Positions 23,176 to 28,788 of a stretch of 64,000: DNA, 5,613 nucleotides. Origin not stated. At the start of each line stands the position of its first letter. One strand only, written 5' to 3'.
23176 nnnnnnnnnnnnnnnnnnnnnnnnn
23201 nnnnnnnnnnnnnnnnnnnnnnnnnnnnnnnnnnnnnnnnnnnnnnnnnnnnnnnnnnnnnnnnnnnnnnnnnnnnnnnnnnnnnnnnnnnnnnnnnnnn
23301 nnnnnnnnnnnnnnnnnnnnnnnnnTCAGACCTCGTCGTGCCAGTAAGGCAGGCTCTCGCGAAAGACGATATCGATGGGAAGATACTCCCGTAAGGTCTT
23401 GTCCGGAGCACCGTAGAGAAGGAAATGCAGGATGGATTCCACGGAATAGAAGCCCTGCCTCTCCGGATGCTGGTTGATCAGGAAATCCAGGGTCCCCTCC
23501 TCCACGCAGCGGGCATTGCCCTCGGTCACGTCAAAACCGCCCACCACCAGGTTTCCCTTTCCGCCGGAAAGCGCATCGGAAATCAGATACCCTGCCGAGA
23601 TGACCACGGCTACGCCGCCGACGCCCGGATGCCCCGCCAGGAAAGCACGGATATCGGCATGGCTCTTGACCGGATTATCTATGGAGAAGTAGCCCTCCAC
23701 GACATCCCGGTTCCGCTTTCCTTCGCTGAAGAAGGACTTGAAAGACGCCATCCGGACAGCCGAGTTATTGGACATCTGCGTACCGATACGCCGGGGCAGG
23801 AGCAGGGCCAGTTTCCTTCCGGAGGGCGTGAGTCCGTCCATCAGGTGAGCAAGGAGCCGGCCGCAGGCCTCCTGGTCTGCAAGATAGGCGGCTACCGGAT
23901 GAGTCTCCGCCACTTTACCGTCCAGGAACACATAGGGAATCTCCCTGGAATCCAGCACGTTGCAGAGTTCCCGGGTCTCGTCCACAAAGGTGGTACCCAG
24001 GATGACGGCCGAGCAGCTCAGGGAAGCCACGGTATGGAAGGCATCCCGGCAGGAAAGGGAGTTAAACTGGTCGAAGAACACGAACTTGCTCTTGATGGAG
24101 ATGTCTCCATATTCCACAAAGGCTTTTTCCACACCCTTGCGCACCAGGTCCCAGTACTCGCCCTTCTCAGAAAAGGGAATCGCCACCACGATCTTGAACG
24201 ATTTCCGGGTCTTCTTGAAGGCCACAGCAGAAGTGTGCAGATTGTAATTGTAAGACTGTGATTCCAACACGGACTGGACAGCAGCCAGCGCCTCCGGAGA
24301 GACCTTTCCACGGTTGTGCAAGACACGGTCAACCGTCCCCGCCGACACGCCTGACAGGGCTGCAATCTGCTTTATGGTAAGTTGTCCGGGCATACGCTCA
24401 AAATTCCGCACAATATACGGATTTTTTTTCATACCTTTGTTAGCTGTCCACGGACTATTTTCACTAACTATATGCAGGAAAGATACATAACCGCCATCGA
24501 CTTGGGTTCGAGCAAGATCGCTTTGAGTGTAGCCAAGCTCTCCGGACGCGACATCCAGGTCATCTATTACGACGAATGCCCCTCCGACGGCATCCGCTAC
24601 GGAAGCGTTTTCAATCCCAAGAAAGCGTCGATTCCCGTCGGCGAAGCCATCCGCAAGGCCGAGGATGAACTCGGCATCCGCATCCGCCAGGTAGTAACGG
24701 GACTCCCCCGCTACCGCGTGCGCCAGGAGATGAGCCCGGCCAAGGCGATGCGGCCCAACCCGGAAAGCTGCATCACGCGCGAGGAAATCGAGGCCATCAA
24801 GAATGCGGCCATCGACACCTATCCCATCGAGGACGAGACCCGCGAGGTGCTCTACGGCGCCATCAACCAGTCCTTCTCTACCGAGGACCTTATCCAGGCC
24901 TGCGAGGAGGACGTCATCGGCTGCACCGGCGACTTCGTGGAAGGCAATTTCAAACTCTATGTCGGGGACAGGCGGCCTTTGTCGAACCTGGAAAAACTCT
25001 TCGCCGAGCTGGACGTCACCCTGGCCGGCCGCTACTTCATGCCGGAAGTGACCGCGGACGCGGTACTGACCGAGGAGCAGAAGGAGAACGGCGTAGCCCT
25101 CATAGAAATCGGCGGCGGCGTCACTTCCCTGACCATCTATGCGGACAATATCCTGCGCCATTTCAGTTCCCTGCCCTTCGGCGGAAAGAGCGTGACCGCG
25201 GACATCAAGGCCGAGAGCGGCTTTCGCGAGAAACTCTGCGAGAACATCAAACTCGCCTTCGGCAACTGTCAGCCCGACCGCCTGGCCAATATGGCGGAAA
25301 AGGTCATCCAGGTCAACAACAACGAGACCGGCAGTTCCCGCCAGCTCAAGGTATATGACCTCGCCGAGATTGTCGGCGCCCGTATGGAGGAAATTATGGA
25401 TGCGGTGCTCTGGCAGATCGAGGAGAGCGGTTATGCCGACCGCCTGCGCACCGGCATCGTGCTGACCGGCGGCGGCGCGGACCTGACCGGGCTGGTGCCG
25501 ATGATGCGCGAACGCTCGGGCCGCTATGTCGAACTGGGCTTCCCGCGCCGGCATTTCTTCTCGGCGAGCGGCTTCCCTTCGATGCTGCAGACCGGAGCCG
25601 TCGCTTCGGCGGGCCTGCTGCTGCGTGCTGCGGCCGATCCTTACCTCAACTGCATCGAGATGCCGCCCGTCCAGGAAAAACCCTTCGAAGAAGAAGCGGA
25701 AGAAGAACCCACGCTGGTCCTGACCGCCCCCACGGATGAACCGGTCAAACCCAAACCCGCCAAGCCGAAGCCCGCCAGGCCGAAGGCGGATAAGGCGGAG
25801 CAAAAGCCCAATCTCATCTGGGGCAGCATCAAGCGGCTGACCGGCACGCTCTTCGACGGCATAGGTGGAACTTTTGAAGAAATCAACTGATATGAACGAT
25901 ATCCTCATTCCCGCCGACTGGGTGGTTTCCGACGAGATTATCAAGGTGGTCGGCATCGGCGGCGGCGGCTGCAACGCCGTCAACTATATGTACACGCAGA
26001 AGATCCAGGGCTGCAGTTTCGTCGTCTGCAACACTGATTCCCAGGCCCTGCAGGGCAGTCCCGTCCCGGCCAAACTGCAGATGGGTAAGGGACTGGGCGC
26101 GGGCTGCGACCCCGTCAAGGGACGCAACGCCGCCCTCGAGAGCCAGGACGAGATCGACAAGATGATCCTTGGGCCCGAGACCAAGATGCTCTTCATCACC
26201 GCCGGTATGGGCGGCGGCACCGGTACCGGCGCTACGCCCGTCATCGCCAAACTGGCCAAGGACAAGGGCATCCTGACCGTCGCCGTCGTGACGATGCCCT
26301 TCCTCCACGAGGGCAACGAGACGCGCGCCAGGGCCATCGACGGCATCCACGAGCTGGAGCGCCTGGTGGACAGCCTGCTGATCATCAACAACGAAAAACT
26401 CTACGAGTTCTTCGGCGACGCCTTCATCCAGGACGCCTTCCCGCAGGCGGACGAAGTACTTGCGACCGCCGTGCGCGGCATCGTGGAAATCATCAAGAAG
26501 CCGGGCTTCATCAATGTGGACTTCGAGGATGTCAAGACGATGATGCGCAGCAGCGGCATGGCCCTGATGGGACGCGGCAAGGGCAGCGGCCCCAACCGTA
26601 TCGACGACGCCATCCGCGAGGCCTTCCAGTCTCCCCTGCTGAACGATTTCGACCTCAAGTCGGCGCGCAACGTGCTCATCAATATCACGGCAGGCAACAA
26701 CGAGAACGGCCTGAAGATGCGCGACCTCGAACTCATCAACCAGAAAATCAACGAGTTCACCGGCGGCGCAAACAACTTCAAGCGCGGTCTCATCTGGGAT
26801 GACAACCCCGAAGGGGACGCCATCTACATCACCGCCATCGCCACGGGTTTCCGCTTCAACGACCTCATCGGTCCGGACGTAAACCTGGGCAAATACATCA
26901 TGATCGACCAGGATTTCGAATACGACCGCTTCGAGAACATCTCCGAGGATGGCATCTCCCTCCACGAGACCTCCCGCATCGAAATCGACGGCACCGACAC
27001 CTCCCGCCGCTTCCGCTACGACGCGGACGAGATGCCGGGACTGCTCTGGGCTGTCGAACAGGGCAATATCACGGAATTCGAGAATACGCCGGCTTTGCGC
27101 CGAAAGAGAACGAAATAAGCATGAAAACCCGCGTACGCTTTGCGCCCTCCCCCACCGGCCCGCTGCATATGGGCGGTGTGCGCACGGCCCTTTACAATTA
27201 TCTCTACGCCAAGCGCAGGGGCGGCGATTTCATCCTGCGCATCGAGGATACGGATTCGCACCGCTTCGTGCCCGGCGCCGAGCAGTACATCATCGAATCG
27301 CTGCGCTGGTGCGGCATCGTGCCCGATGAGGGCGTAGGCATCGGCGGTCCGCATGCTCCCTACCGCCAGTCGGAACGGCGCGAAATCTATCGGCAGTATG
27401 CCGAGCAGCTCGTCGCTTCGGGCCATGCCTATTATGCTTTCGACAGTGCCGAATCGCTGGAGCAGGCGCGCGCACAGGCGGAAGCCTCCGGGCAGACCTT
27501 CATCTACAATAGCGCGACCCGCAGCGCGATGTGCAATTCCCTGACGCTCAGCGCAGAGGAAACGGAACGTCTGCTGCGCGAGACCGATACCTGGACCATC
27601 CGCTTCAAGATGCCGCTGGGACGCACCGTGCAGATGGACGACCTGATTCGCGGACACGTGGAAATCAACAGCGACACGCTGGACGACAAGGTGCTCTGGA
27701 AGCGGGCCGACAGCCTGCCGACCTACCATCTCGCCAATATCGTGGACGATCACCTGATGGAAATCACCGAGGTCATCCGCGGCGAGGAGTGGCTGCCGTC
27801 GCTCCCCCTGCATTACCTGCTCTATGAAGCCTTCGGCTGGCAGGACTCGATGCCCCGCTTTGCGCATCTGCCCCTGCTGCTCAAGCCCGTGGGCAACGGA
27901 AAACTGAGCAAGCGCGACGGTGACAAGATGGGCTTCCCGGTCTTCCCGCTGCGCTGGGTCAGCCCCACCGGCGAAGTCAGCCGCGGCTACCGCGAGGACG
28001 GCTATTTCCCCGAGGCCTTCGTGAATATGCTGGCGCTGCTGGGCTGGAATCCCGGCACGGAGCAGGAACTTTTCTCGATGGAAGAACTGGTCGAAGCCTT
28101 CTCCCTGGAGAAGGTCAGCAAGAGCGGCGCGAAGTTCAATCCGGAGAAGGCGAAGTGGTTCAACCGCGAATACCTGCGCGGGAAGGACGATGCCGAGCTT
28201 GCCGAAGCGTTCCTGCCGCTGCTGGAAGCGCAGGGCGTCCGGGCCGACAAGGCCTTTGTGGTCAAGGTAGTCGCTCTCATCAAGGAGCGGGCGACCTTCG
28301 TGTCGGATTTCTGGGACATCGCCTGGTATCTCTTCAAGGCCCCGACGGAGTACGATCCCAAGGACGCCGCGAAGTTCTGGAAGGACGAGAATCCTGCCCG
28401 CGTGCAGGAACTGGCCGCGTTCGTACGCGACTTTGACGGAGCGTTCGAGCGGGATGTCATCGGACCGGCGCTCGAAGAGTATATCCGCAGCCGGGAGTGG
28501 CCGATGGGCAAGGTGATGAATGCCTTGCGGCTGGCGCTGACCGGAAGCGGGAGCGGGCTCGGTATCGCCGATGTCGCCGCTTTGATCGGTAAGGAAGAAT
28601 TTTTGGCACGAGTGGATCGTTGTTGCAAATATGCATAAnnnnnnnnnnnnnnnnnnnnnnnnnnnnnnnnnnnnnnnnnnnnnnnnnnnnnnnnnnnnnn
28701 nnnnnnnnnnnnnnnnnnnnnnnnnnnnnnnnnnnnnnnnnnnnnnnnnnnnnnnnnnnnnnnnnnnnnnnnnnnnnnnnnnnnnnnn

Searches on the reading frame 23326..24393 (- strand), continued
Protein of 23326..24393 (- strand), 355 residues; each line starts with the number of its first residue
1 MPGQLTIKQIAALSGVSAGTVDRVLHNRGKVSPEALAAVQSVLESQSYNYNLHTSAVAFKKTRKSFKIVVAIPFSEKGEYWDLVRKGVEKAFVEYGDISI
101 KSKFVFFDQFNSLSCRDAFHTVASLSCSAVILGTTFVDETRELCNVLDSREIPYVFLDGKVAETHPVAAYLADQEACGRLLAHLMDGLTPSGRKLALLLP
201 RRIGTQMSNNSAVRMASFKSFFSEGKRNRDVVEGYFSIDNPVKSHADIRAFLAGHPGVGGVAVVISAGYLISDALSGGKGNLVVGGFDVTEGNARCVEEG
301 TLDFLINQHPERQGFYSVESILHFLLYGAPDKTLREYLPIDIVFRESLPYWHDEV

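Call 54: find_encoding_contigs(protein=P0096, flank=8000, max_places=2)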
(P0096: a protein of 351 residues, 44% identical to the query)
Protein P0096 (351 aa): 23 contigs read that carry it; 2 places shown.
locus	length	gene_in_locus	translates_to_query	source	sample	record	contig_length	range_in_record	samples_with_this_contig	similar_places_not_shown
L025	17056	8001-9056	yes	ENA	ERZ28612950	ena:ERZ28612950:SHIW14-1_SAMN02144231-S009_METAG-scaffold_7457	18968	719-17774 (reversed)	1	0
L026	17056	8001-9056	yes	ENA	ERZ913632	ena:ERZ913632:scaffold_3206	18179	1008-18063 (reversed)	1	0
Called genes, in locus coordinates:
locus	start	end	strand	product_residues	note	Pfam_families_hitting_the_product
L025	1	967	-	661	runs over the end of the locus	PF07715:Plug (faint)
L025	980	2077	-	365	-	PF14054:DUF4249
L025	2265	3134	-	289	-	PF08885:GSCFA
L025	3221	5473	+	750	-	PF00999:Na_H_Exchanger, PF02080:TrkA_C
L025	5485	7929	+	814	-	PF02837:Glyco_hydro_2_N, PF13364:BetaGal_ABD2 (weak), PF22666:Glyco_hydro_2_N2 (weak), PF00703:Glyco_hydro_2, PF02836:Glyco_hydro_2_C, PF16355:DUF4982, PF18565:Glyco_hydro2_C5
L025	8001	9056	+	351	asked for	PF00356:LacI, PF13407:Peripla_BP_4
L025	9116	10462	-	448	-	PF00135:COesterase, PF20434:BD-FAE, PF07859:Abhydrolase_3 (faint), PF00135:COesterase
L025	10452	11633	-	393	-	PF03786:UxuA, PF01261:AP_endonuc_2 (weak)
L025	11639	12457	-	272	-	PF00106:adh_short, PF01370:Epimerase (weak), PF08659:KR (weak), PF13561:adh_short_C2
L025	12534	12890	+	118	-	-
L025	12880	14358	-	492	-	PF00370:FGGY_N, PF02782:FGGY_C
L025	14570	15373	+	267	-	PF23441:SDR, PF00106:adh_short, PF08659:KR, PF13561:adh_short_C2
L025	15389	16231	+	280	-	PF04962:KduI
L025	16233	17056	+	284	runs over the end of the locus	PF16153:DUF4861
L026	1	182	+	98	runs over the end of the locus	?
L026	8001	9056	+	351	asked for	PF00356:LacI, PF13407:Peripla_BP_4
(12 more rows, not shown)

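Call 55: find_encoding_contigs(protein=P0108, flank=8000, max_places=1)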
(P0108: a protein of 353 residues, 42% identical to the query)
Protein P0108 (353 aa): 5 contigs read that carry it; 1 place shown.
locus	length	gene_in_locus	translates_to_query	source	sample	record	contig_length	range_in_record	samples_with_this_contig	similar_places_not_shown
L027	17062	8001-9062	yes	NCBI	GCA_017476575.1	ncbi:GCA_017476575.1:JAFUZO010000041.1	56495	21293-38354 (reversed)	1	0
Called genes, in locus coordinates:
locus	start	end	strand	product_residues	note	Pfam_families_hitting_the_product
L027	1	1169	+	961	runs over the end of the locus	PF00675:Peptidase_M16 (weak), PF05193:Peptidase_M16_C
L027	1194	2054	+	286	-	PF01256:Carb_kinase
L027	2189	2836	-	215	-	PF00583:Acetyltransf_1 (weak), PF13508:Acetyltransf_7, PF13673:Acetyltransf_10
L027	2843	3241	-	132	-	PF22636:FlK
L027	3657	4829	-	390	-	PF03786:UxuA, PF01261:AP_endonuc_2 (weak)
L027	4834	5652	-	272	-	PF00106:adh_short, PF01370:Epimerase (weak), PF08659:KR (weak), PF13561:adh_short_C2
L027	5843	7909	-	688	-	PF02837:Glyco_hydro_2_N, PF22666:Glyco_hydro_2_N2 (faint), PF00703:Glyco_hydro_2, PF02836:Glyco_hydro_2_C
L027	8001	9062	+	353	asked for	PF00356:LacI, PF00532:Peripla_BP_1 (weak), PF13407:Peripla_BP_4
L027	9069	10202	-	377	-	-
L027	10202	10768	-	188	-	PF04542:Sigma70_r2, PF04545:Sigma70_r4 (faint), PF08281:Sigma70_r4_2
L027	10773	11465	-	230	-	PF12667:NigD_N, PF17415:NigD_C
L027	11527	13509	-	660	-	PF16314:DUF4954, PF25084:LbH_EIF2B (faint), PF20683:DUF6819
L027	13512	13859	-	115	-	PF05258:DciA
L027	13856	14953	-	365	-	PF02463:SMC_N, PF13175:AAA_15, PF13476:AAA_23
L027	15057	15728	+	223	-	PF07719:TPR_2 (faint), PF13428:TPR_14 (faint), PF00515:TPR_1 (faint), PF13181:TPR_8 (faint), PF13432:TPR_16 (weak), PF13174:TPR_6 (weak)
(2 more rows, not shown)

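Call 56: find_encoding_contigs(protein=P0082, flank=8000, max_places=2)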
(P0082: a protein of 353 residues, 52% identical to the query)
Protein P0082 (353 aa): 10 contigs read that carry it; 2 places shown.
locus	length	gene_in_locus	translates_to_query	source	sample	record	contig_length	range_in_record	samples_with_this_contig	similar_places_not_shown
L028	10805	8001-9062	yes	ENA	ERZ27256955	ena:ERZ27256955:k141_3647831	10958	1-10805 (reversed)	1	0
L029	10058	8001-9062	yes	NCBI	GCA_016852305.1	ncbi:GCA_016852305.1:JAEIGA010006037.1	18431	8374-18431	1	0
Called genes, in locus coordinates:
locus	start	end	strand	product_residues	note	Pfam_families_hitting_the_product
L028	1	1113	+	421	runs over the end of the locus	?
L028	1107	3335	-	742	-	PF22422:MGH1-like_GH, PF03200:Glyco_hydro_63, PF17389:Bac_rhamnosid6H, PF01204:Trehalase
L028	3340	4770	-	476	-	PF03446:NAD_binding_2, PF00393:6PGD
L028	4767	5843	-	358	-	PF00294:PfkB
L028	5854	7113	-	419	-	PF01566:Nramp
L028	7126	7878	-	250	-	PF00106:adh_short, PF08659:KR, PF23441:SDR (weak), PF13561:adh_short_C2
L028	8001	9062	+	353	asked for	PF00356:LacI, PF13407:Peripla_BP_4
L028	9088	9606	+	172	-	PF04542:Sigma70_r2, PF08281:Sigma70_r4_2, PF04545:Sigma70_r4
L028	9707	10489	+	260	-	PF04773:FecR, PF16344:FecR_C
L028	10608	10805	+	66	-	?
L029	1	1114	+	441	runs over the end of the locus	PF05448:AXE1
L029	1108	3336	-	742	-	PF22422:MGH1-like_GH, PF03200:Glyco_hydro_63, PF17389:Bac_rhamnosid6H, PF01204:Trehalase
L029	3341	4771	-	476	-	PF03446:NAD_binding_2, PF00393:6PGD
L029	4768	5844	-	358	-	PF00294:PfkB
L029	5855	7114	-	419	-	PF01566:Nramp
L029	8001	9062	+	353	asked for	PF00356:LacI, PF13407:Peripla_BP_4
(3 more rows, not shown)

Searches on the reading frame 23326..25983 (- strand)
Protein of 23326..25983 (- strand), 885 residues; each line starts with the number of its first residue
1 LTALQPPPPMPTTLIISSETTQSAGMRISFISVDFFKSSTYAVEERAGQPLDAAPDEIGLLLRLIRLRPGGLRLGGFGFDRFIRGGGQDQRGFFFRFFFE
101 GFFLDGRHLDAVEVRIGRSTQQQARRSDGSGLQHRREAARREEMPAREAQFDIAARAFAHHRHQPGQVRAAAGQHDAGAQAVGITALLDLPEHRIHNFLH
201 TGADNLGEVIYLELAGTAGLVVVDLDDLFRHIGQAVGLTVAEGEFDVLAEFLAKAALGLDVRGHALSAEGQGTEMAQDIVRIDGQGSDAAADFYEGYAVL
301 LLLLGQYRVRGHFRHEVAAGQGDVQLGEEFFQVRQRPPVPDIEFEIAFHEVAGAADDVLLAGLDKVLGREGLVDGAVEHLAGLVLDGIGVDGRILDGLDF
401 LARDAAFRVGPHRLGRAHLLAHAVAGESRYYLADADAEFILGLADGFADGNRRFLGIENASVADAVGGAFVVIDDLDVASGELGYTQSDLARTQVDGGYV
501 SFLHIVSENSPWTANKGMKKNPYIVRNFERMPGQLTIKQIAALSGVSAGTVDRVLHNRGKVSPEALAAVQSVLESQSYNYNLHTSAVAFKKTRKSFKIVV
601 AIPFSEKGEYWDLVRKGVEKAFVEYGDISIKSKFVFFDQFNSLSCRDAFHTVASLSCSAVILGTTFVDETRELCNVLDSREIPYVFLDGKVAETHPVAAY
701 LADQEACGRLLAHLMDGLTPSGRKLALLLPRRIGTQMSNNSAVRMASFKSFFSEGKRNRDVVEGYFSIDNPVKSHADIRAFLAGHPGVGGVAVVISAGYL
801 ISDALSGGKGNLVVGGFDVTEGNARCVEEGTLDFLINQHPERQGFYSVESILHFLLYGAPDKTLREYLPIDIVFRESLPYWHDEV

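Call 5: search_protein_families(library=pfam, proteins=[window:23326-25983:-], max_evalue=0.001)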
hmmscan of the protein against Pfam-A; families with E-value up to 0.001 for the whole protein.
window:23326-25983:- (885 aa): 2 families
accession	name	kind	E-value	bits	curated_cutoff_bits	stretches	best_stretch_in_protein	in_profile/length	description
PF13407.12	Peripla_BP_4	-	2.2e-20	73.8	35.1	1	598-852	1-251/258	Periplasmic binding protein domain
PF00356.27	LacI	-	2.6e-08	34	27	1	536-579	1-44/46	Bacterial regulatory proteins, lacI family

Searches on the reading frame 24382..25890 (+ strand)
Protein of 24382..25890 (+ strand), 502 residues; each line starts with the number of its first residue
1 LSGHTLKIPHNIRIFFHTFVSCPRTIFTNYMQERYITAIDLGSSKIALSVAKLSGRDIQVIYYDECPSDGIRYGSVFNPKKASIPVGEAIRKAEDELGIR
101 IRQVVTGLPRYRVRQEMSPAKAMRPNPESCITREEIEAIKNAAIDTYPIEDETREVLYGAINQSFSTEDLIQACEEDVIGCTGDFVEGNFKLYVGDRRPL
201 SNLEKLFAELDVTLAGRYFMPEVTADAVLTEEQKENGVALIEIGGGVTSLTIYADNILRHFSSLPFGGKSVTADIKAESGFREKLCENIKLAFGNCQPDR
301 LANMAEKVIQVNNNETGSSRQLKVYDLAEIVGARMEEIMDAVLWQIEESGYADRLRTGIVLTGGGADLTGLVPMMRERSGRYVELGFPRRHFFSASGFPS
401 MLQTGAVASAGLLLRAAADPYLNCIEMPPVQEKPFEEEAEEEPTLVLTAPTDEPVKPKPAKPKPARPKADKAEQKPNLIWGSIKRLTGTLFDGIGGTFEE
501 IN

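Call 5: search_protein_families(library=pfam, proteins=[window:24382-25890:+], max_evalue=0.001)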
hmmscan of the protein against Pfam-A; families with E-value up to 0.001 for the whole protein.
window:24382-25890:+ (502 aa): 3 families
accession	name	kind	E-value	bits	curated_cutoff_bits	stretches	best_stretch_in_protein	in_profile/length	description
PF14450.12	FtsA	-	4.1e-18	66.4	31.8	1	239-389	1-113/127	Cell division protein FtsA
PF06723.19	MreB_Mbl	-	1.7e-07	30.9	27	1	234-381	143-299/327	MreB/Mbl protein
PF11104.14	PilM_2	-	1.5e-06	27.9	27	0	227-291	171-235/340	Type IV pilus assembly protein PilM;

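Call 68: find_related_loci(query=window:24472-25887:+, collection=metagenome_contigs, flank=4000)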
Query window:24472-25887:+ (472 aa) in metagenome_contigs; peptide patterns used: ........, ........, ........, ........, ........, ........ (x = any residue, [..] = any of these).
443 stretches matched a pattern; 7 encode a relative of the query (tblastn E <= 1e-3); 6 distinct loci.
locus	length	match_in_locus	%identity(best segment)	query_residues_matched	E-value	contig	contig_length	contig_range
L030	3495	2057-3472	100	1-472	0e+0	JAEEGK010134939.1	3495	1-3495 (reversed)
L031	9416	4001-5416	99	1-472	0e+0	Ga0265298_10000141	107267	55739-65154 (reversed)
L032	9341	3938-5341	86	1-469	0e+0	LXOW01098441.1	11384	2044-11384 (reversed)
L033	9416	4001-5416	83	1-469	0e+0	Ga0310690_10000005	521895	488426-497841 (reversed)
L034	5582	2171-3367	29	2-416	1e-53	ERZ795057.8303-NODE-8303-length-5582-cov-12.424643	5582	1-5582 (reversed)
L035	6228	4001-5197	29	2-416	1e-52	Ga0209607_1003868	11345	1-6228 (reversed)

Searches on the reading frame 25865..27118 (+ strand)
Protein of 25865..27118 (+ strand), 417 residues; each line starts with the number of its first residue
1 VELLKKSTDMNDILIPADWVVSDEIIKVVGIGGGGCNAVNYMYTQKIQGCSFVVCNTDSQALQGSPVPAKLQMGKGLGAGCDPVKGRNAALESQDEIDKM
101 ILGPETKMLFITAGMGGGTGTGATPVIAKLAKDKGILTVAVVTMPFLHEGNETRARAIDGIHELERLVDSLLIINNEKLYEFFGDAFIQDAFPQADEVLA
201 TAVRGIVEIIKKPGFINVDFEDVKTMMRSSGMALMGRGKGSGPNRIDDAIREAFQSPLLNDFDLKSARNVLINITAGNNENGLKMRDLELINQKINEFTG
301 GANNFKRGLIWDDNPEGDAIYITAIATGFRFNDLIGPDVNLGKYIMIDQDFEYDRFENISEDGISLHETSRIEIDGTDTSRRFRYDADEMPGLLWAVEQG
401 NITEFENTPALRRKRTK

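Call 5: search_protein_families(library=pfam, proteins=[window:25865-27118:+], max_evalue=0.001)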
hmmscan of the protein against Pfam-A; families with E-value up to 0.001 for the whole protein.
window:25865-27118:+ (417 aa): 2 families
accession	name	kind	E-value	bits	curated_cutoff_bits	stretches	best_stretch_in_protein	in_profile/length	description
PF00091.31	Tubulin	-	3.1e-40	138.9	33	1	26-182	2-188/190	Tubulin/FtsZ family, GTPase domain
PF12327.13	FtsZ_C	-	4.2e-15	56.3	27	1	231-329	1-94/95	FtsZ family, C-terminal domain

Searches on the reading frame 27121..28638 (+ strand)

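Call 5: search_protein_families(library=pfam, proteins=[window:27121-28638:+], max_evalue=0.001)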
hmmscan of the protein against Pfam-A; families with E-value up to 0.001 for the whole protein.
window:27121-28638:+ (505 aa): 2 families
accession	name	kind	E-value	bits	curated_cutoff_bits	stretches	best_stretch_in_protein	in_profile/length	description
PF00749.27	tRNA-synt_1c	-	1.8e-88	296.9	23.4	1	3-346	2-314/314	tRNA synthetases class I (E and Q), catalytic domain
PF19269.4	Anticodon_2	-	2.3e-27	96.6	23.6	1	360-500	2-139/141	Anticodon binding domain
